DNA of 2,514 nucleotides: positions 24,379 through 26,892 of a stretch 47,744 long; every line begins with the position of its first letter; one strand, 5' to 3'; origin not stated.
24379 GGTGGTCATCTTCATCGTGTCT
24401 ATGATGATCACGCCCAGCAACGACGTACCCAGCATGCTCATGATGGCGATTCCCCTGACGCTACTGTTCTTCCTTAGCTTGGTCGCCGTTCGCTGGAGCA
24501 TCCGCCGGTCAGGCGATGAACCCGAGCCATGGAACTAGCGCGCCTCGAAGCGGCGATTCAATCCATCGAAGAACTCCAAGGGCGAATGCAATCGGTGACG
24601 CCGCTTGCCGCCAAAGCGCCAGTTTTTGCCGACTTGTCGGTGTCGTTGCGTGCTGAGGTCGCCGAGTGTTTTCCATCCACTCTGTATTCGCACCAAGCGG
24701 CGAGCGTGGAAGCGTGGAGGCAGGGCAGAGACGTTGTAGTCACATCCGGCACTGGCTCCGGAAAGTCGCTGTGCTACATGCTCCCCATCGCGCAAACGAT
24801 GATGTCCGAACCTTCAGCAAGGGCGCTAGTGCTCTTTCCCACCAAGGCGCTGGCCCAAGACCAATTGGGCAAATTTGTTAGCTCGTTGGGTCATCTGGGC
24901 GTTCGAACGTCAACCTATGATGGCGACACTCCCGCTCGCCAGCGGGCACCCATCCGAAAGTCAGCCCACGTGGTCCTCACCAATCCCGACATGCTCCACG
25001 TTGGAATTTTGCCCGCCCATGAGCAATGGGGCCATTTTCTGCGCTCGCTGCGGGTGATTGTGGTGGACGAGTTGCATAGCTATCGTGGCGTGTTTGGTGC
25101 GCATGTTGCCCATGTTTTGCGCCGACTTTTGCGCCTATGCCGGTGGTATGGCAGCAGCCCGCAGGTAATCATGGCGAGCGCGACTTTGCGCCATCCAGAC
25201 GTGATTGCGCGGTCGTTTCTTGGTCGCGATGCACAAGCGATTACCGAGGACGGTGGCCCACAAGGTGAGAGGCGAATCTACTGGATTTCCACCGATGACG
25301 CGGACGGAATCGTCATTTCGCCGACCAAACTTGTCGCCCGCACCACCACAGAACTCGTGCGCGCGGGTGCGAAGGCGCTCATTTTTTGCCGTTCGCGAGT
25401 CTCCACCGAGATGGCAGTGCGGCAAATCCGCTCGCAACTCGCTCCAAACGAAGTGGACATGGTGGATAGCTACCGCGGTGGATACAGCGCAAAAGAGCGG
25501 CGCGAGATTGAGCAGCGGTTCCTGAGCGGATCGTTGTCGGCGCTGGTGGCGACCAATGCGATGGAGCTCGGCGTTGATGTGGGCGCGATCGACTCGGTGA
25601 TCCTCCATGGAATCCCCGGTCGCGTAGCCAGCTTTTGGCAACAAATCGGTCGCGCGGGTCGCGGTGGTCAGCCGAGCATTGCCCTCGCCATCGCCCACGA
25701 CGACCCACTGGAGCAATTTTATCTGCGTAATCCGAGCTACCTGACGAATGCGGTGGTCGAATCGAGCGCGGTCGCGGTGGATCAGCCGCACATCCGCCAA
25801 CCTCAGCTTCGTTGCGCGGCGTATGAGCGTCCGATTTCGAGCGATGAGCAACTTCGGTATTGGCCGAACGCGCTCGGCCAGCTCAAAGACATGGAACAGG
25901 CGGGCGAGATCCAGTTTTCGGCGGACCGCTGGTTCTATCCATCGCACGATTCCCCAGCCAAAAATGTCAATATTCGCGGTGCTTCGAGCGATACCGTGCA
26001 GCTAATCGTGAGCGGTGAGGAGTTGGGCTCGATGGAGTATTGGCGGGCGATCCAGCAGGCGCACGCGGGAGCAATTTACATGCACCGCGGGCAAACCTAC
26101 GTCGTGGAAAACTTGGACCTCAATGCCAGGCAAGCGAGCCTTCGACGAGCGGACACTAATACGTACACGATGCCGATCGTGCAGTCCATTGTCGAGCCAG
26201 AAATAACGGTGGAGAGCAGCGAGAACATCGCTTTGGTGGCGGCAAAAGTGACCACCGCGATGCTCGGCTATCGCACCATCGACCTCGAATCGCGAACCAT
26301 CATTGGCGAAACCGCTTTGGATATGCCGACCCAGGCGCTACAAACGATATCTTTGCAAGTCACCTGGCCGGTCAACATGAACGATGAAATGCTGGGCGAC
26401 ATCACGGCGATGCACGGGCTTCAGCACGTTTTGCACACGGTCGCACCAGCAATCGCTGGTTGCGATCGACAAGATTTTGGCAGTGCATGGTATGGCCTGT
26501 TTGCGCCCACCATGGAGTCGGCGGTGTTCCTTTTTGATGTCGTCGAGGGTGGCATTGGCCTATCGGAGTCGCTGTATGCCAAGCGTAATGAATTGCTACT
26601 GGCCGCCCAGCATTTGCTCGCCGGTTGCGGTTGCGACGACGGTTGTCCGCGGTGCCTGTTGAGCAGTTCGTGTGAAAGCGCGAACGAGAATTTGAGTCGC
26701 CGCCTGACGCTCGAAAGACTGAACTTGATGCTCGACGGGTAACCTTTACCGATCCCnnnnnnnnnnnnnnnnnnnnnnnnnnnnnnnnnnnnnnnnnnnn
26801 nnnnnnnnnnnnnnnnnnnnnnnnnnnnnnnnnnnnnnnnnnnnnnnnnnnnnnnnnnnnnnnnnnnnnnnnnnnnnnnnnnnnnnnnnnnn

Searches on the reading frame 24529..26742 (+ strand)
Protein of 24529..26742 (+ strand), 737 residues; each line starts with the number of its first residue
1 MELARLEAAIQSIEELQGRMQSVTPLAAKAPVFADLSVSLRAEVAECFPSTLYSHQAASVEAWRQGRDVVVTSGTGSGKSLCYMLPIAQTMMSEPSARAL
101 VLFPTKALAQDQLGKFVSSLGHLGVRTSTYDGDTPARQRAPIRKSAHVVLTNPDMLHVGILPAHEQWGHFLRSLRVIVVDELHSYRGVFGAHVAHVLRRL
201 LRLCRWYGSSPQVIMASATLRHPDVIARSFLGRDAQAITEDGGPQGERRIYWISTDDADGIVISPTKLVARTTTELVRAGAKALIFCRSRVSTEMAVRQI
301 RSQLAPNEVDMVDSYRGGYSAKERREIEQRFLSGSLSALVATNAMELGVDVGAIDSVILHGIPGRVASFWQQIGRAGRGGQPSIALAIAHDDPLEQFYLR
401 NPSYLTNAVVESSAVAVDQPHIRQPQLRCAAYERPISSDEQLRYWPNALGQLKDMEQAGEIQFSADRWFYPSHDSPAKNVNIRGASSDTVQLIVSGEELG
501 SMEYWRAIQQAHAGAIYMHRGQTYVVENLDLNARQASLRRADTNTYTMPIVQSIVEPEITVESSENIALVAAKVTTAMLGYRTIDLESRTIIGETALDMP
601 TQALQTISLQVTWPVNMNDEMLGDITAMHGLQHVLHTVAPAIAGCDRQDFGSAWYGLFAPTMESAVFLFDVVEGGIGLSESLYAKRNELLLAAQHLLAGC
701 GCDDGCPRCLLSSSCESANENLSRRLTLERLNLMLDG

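Call 35: search_protein_families(library=ncbifam, max_evalue=0.00001, proteins=[window:24529-26742:+])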
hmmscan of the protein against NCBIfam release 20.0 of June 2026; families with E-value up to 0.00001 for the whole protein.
window:24529-26742:+ (737 aa): 35 families (the best 25 are shown)
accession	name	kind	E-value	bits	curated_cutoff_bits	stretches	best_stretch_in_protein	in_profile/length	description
TIGR03817.1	DECH_helic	hypoth_equivalog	3.7e-182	607.4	874.1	1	40-735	25-739/742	helicase/secretion neighborhood putative DEAH-box helicase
TIGR04121.1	DEXH_lig_assoc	equivalog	2.3e-37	128.2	850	1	52-385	14-353/804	ligase-associated DNA damage response DEXH box helicase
NF010338.0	PRK13767.1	equivalog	9.2e-30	103.6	849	1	52-378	34-384/877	ATP-dependent helicase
NF041063.1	DpdF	equivalog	4e-24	85.2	550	1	64-392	156-485/813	protein DpdF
TIGR01389.1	recQ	equivalog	2.2e-22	79.3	640.2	1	54-387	16-326/591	DNA helicase RecQ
TIGR00614.1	recQ_fam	subfamily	3e-21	75.7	219.8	1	55-387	15-328/470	RecQ family ATP-dependent DNA helicase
NF008744.0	PRK11776.1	equivalog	3.8e-20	71.9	524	1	50-392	25-349/460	ATP-dependent RNA helicase DbpA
NF007284.0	PRK09751.1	equivalog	7.4e-20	69.8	1496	2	305-378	345-418/1538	ATP-dependent helicase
NF053631.1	RNA_helic_CshA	equivalog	5.6e-18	65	646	2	281-414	238-364/434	degradosome RNA helicase CshA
NF008394.0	PRK11192.1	equivalog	1.5e-17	63.6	507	1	56-394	30-358/441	ATP-dependent RNA helicase SrmB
NF008279.0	PRK11057.1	equivalog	4.6e-17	61.7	1015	1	280-400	236-349/608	ATP-dependent DNA helicase RecQ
NF041067.1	DpdJ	equivalog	1.5e-16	59.4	800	0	65-119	169-228/1482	protein DpdJ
NF053711.1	RNA_heli_RhlE1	exception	1.3e-15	57.1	750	2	56-181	28-156/434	RNA helicase RhlE1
NF010337.0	PRK13766.1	equivalog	1.5e-14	53.1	610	1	279-398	365-487/781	Hef nuclease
NF053636.1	DDHlcsCsdAPsy1082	equivalog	3.7e-14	52.1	890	1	55-396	29-354/512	DEAD/DEAH box helicase CsdA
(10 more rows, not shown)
